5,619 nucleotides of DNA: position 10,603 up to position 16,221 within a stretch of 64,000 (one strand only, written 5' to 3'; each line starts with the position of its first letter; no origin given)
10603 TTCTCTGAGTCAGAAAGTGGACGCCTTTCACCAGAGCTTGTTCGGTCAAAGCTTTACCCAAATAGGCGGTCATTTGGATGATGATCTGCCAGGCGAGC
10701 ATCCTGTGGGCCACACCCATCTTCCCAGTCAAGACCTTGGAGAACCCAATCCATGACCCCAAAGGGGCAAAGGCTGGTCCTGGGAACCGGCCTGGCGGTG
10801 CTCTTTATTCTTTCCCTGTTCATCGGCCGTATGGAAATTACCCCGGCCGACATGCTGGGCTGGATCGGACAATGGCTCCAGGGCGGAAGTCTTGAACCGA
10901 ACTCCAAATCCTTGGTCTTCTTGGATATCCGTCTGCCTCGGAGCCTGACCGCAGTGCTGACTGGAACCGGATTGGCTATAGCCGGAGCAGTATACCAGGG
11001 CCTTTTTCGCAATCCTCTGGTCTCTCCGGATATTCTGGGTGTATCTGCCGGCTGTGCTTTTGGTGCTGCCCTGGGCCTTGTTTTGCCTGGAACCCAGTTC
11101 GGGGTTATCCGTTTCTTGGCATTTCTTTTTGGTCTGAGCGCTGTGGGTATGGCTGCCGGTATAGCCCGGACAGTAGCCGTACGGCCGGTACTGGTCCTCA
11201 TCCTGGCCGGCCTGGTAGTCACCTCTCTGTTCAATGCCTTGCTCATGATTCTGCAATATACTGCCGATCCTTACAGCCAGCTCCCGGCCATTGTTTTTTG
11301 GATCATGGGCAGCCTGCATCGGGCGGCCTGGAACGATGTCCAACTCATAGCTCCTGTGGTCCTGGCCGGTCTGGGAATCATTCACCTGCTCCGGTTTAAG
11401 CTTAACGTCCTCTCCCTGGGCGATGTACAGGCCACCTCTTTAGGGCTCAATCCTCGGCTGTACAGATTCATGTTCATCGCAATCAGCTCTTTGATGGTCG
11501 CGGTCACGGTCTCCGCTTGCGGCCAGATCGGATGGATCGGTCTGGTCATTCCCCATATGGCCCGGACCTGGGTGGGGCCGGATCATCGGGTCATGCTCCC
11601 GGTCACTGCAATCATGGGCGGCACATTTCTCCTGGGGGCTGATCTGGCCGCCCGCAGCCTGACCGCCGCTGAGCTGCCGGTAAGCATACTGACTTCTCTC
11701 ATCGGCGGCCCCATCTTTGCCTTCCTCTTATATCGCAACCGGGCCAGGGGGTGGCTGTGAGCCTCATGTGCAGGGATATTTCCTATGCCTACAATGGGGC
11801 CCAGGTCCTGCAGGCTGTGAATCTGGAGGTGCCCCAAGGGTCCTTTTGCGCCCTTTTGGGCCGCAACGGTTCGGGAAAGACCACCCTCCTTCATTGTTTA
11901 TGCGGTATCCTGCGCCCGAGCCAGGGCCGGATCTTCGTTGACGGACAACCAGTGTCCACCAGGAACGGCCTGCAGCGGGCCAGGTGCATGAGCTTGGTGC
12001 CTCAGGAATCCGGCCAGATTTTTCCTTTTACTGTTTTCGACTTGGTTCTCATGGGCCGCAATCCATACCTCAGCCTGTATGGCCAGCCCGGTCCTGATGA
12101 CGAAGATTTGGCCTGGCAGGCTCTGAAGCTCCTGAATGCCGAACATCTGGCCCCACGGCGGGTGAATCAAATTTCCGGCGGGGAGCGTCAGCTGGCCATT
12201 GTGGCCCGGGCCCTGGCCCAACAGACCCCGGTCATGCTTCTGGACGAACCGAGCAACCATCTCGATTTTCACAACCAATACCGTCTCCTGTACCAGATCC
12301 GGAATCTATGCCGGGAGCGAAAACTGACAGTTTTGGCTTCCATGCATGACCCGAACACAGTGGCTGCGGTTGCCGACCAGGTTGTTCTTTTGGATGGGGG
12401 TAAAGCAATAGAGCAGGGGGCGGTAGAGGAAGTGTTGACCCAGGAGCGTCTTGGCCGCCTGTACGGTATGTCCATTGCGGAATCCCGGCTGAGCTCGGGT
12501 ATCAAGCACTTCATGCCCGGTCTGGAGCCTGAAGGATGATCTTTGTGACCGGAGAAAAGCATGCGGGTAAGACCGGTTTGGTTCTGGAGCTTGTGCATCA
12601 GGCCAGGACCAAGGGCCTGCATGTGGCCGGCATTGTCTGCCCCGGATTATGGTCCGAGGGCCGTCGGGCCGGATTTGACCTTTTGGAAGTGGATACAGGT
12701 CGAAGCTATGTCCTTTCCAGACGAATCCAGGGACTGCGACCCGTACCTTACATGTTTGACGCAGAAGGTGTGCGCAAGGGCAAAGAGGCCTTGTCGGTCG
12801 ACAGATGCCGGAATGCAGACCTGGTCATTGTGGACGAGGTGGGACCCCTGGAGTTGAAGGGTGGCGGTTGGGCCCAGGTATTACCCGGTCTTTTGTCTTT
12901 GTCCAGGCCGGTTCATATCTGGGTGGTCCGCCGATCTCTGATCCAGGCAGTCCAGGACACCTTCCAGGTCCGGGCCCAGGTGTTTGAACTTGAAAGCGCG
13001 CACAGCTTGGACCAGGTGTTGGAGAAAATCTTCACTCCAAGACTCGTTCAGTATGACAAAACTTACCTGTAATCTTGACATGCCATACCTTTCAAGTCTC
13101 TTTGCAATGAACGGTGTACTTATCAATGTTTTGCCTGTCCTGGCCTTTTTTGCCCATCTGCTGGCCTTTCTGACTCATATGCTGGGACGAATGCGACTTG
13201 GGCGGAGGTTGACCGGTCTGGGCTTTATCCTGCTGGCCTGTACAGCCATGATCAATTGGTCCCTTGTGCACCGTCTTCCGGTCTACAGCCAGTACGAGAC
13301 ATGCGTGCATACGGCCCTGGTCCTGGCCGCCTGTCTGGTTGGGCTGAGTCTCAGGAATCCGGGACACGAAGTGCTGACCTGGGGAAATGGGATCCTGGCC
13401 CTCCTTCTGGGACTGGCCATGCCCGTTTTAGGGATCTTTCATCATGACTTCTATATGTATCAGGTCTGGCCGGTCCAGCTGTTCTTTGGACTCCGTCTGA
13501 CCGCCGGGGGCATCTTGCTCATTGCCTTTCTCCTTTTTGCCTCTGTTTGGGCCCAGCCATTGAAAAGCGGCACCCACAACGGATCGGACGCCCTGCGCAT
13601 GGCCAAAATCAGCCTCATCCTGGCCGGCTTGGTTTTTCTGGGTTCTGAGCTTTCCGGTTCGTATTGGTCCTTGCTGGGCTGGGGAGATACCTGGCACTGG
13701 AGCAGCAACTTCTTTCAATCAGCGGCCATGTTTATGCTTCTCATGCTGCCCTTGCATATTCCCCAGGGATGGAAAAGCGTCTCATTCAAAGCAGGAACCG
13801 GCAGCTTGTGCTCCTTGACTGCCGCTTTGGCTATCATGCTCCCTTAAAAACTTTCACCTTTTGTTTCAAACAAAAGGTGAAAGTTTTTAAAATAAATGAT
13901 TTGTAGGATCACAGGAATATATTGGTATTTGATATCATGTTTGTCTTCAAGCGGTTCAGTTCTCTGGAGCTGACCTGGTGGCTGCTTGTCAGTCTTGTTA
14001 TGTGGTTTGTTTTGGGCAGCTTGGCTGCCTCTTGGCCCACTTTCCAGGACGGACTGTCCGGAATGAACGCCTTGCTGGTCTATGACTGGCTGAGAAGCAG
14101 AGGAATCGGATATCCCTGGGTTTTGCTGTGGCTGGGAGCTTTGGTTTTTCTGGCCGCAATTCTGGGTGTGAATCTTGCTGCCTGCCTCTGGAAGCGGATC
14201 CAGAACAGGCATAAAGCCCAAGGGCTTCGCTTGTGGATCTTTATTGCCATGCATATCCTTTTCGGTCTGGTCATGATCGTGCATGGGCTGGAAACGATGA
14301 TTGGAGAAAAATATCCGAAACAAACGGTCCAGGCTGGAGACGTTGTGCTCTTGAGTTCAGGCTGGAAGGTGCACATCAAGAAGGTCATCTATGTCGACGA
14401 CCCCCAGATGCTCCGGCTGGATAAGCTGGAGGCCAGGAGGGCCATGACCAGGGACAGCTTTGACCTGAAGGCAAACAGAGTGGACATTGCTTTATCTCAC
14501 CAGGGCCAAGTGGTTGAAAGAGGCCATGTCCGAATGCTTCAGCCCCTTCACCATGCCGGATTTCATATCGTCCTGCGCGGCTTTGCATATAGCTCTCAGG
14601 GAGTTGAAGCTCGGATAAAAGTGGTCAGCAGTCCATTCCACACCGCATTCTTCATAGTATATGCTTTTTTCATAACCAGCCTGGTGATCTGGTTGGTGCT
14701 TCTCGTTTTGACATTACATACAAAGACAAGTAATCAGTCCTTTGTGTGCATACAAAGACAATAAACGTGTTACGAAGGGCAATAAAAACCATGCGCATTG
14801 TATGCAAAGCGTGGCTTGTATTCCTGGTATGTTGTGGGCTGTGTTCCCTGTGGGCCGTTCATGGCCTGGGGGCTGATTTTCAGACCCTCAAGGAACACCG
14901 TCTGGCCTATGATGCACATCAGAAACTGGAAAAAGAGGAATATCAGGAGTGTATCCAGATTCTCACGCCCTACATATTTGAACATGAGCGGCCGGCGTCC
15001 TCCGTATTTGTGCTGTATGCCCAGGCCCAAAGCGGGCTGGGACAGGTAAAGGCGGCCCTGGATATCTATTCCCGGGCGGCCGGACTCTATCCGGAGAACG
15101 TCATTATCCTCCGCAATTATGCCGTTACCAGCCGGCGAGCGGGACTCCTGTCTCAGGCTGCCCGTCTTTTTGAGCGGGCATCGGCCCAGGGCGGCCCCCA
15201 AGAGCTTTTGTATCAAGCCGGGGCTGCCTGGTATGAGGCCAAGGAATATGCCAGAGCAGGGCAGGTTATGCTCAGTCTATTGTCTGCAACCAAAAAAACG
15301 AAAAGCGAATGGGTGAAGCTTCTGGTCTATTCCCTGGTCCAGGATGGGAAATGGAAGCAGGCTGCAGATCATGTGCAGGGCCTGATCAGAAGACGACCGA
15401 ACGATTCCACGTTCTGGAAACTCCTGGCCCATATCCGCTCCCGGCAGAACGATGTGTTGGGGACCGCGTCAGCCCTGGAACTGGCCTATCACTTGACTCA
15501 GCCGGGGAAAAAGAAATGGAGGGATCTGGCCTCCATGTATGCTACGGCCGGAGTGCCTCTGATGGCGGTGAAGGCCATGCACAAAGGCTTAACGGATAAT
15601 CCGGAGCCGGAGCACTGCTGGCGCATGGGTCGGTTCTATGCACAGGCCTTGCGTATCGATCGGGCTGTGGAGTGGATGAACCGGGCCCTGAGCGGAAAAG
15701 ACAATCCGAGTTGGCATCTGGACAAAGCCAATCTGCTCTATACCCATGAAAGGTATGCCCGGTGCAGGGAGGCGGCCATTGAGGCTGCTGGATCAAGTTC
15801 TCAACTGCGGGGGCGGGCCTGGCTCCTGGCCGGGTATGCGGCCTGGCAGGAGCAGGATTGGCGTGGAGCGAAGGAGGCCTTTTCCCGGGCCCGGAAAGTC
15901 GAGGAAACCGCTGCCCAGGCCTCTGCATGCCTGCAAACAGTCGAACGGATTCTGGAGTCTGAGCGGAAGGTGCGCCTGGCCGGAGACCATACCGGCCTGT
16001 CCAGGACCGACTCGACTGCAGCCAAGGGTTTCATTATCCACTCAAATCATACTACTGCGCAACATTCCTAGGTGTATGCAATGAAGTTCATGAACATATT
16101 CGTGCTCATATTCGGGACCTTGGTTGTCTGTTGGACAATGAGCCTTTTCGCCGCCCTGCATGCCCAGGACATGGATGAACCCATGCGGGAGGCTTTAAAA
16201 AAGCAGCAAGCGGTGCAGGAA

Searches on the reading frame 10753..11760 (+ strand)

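Call 67: search_protein_families(library=pfam, proteins=[window:10753-11760:+], max_evalue=0.00001)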
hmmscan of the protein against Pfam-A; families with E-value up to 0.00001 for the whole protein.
window:10753-11760:+ (335 aa): 1 family
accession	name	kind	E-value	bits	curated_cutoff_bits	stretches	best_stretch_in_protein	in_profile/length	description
PF01032.23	FecCD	-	2e-83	280.5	26.5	1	14-328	2-311/311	FecCD transport family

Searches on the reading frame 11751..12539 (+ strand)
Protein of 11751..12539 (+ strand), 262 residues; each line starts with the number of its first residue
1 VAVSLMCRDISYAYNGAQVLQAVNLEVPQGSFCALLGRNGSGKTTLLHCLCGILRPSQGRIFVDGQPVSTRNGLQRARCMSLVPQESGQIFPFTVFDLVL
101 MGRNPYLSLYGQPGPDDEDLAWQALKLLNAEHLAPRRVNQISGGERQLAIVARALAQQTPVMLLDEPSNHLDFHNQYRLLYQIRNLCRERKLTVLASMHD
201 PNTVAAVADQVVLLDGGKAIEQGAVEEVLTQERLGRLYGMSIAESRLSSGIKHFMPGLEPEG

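Call 67: search_protein_families(library=pfam, proteins=[window:11751-12539:+], max_evalue=0.00001)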
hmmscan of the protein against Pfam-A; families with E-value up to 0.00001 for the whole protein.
window:11751-12539:+ (262 aa): 3 families
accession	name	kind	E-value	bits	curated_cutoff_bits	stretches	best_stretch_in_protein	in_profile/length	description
PF00005.33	ABC_tran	-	6.7e-30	104.9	25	1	20-169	1-137/137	ABC transporter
PF13304.12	AAA_21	-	6.4e-14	53.1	27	1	116-204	211-303/304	AAA domain, putative AbiEii toxin, Type IV TA system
PF02463.25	SMC_N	-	3.2e-08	33.7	40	1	29-196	23-196/220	RecF/RecN/SMC N terminal domain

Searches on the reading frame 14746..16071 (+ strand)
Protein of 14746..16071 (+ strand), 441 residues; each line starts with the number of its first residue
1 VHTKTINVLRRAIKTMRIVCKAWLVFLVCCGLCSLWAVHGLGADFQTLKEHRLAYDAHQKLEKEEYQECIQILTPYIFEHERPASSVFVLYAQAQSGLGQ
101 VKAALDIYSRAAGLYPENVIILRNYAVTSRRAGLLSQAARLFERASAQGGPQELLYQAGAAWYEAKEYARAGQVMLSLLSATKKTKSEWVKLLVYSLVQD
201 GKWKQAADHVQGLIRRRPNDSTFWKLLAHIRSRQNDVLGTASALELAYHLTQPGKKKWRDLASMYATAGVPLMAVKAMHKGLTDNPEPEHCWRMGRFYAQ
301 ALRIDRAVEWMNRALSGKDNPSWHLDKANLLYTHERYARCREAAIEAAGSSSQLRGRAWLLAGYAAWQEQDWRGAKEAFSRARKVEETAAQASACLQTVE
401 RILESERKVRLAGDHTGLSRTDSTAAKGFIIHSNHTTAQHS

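Call 68: search_protein_families(library=pfam, proteins=[window:14746-16071:+], max_evalue=0.00001)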
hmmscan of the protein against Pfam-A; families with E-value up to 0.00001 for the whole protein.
window:14746-16071:+ (441 aa): 5 families
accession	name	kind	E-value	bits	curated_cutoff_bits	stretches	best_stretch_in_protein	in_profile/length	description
PF13428.12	TPR_14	-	3.8e-16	58.4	23.5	0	89-126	5-42/44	Tetratricopeptide repeat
PF13432.12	TPR_16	-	4.3e-11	43.5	32.7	0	92-146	4-58/65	Tetratricopeptide repeat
PF14559.12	TPR_19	-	6.9e-11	42.8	25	0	99-152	5-58/68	Tetratricopeptide repeat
PF07719.23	TPR_2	-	8.1e-07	29.1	27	0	357-386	2-31/34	Tetratricopeptide repeat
PF23914.1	TPR_CcmH_CycH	-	8.4e-07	29.4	42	0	215-252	44-81/158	Cytochrome c-type biogenesis protein H TPR domain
